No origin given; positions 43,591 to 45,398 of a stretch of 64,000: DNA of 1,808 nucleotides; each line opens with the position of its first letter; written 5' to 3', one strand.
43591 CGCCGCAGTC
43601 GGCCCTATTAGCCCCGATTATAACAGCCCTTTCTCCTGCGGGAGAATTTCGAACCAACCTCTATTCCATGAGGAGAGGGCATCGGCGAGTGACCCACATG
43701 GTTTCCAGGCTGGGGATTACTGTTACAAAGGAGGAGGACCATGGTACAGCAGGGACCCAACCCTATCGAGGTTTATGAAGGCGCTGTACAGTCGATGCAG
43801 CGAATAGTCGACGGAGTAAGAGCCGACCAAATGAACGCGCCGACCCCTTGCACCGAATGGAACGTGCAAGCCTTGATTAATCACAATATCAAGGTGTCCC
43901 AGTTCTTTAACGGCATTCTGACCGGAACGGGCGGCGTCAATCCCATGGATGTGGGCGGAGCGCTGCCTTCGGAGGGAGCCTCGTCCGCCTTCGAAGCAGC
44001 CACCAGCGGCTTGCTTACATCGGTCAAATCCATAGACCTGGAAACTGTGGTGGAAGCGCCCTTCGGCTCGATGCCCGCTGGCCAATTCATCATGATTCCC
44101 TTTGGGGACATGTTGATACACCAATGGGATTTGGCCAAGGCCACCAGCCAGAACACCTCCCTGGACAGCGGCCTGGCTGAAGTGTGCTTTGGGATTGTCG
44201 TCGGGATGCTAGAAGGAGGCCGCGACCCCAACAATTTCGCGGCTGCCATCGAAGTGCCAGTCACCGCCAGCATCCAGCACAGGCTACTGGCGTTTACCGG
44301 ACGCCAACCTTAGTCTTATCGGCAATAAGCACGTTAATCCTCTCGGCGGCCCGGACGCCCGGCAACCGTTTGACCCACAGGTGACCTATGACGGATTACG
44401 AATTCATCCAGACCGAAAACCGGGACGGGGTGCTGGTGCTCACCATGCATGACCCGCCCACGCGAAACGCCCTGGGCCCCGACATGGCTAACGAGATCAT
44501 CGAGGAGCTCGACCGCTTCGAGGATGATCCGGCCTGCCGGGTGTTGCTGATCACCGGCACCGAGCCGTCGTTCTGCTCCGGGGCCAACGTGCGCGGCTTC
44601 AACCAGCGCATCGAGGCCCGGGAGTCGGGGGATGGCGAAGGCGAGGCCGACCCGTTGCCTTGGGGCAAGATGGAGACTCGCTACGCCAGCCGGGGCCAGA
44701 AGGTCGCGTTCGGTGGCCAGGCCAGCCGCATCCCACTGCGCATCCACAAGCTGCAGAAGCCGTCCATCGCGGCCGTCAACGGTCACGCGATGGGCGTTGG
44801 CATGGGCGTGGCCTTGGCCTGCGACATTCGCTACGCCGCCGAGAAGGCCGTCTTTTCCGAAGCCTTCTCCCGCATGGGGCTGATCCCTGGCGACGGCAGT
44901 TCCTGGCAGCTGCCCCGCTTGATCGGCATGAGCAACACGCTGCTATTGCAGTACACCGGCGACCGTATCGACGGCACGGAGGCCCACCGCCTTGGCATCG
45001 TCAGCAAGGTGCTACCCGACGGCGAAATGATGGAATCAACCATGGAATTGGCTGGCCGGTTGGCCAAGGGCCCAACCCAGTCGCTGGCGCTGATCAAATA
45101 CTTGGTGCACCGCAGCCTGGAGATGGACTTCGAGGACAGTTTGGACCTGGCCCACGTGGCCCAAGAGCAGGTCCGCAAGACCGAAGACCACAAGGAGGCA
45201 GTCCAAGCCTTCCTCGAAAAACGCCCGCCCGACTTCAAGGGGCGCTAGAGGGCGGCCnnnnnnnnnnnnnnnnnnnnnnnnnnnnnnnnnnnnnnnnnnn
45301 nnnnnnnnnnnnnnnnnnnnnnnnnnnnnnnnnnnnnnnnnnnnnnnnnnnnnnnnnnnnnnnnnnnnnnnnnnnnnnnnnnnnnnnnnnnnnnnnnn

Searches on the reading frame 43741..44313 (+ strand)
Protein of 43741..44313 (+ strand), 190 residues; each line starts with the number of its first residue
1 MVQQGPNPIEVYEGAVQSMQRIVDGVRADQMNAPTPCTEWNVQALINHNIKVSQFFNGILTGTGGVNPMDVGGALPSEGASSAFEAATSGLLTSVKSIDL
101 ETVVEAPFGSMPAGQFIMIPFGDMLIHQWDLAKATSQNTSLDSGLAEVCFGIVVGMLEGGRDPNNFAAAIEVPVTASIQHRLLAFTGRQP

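Call 45: search_protein_families(library=pfam, proteins=[window:43741-44313:+], max_evalue=0.001)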
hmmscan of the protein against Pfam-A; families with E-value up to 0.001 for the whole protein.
window:43741-44313:+ (190 aa): 1 family
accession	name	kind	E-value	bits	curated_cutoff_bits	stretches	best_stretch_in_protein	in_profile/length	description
PF11716.13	MDMPI_N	-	1e-09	39.6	24.2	1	16-132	5-140/140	Mycothiol maleylpyruvate isomerase N-terminal domain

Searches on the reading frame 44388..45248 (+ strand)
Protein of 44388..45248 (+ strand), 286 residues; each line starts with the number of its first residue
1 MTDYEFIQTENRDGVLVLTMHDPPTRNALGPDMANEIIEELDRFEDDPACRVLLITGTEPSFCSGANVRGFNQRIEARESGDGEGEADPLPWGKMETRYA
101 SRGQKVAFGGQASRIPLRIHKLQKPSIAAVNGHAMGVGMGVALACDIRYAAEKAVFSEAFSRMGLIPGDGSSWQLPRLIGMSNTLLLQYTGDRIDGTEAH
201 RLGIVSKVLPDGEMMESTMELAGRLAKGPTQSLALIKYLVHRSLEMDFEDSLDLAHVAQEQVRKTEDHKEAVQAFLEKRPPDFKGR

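Call 45: search_protein_families(library=pfam, proteins=[window:44388-45248:+], max_evalue=0.001)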
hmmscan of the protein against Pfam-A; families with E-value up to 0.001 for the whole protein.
window:44388-45248:+ (286 aa): 2 families
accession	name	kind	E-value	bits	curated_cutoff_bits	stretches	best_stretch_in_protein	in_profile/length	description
PF00378.25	ECH_1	-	1.1e-54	185.9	27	2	114-285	79-250/251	Enoyl-CoA hydratase/isomerase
PF16113.10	ECH_2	-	1.8e-29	103.7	27.2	1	17-240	3-203/335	Enoyl-CoA hydratase/isomerase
